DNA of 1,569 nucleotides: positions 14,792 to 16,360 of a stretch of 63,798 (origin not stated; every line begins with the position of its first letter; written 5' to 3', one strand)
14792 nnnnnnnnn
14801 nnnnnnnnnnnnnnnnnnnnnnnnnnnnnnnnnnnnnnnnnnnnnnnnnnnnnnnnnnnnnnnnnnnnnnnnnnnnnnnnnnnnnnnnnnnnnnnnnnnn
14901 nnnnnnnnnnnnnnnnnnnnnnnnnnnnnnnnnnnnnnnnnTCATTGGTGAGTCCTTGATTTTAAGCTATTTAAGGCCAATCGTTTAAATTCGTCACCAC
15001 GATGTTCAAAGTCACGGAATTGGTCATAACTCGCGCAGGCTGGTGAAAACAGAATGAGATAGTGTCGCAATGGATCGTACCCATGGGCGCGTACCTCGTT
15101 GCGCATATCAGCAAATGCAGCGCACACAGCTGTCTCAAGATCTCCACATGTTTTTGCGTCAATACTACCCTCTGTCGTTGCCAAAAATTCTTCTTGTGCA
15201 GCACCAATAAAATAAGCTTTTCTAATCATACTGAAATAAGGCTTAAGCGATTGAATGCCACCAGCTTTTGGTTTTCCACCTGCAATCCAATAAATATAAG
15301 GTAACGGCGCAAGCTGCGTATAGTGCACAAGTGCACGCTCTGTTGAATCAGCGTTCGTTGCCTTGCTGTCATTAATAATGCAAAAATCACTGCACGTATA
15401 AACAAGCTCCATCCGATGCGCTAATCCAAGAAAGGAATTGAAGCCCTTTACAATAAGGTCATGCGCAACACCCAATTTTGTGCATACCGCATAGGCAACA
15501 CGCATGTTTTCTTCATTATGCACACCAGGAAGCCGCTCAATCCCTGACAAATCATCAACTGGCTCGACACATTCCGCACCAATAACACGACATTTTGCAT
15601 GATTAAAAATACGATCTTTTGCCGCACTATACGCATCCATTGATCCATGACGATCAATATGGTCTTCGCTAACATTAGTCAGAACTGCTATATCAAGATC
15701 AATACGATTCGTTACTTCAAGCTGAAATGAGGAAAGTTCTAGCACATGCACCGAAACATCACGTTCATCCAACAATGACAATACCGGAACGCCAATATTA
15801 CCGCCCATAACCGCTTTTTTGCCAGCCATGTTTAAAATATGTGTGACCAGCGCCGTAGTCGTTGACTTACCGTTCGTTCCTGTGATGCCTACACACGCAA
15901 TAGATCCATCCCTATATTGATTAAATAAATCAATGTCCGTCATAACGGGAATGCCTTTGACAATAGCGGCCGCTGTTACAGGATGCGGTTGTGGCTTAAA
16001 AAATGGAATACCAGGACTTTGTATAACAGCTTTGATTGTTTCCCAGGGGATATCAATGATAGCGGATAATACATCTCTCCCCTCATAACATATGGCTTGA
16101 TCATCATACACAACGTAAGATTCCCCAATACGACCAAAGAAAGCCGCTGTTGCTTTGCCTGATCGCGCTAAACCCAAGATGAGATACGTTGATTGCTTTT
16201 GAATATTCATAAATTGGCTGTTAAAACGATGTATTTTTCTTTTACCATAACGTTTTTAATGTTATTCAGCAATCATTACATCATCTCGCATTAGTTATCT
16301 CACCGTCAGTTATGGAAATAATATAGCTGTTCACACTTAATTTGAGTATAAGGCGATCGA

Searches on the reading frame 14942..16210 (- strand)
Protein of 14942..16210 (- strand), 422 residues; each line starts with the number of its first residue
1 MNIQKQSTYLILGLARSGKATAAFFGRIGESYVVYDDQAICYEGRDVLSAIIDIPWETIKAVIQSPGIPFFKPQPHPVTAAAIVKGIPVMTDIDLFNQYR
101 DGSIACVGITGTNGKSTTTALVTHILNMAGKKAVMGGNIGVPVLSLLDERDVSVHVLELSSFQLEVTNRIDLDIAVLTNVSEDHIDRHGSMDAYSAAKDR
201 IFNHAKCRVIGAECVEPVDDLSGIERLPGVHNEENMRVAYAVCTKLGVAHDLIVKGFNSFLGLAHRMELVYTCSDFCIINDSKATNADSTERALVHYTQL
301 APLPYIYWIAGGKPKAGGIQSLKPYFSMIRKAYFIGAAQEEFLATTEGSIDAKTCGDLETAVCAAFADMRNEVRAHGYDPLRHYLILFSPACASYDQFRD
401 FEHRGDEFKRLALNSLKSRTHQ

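Call 27: search_protein_families(library=ncbifam, proteins=[window:14942-16210:-], max_evalue=0.00001)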
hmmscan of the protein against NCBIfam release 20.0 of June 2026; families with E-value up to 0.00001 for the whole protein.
window:14942-16210:- (422 aa): 21 families
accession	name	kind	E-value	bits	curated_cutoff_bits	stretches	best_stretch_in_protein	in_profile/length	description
TIGR01087.1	murD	equivalog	1.5e-94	317.6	211.95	2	10-212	3-215/441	UDP-N-acetylmuramoyl-L-alanine--D-glutamate ligase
NF053647.1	pMurD2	equivalog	4.2e-23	81.9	550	1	103-292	98-303/405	pseudomurein biosynthesis peptide ligase pMurD2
TIGR01085.1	murE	subfamily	1.4e-22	80.3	257.3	2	144-212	148-218/472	UDP-N-acetylmuramyl-tripeptide synthetase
TIGR01082.1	murC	equivalog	7.1e-22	78.1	335.1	1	73-210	70-208/449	UDP-N-acetylmuramate--L-alanine ligase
NF008896.0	PRK11929.1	equivalog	7.2e-21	73.7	1023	1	144-204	172-234/965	bifunctional UDP-N-acetylmuramoyl-L-alanyl-D-glutamate--2,6-diaminopimelate ligase MurE/UDP-N-acetylmuramoyl-tripeptide--D-alanyl-D-alanine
NF001124.0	PRK00139.1-2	equivalog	3.5e-20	72.2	476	2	144-205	169-232/500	UDP-N-acetylmuramoyl-L-alanyl-D-glutamate--2,6-diaminopimelate ligase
NF001126.0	PRK00139.1-4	equivalog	3.8e-20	71.9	373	2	148-209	168-234/486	UDP-N-acetylmuramoyl-L-alanyl-D-glutamate--2,6-diaminopimelate ligase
NF053646.1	pMurD1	equivalog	5.7e-19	68.1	610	1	103-219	108-233/465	pseudomurein biosynthesis peptide ligase pMurD1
NF001123.0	PRK00139.1-1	equivalog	4.3e-18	65.3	586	1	101-208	104-233/493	UDP-N-acetylmuramoyl-L-alanyl-D-glutamate--2,6-diaminopimelate ligase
NF053645.1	pMurC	equivalog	3.7e-16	58.9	560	1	85-209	84-217/492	pseudomurein biosynthesis peptide ligase pMurC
TIGR01143.1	murF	subfamily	5.6e-16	58.5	288.6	1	103-206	73-184/418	UDP-N-acetylmuramoyl-tripeptide--D-alanyl-D-alanine ligase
NF010628.0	PRK14022.1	equivalog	1.4e-13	50.4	536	1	154-212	181-243/483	UDP-N-acetylmuramoyl-L-alanyl-D-glutamate--L-lysine ligase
NF033197.0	F430_CfbE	equivalog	3e-12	46.2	250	0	226-312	265-351/430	coenzyme F430 synthase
NF053648.1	pMurE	equivalog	1.5e-10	40.4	600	1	98-133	93-127/464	pseudomurein biosynthesis peptide ligase pMurE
NF010623.0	PRK14016.1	subfamily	6.7e-09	34.4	877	1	94-141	470-517/871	cyanophycin synthetase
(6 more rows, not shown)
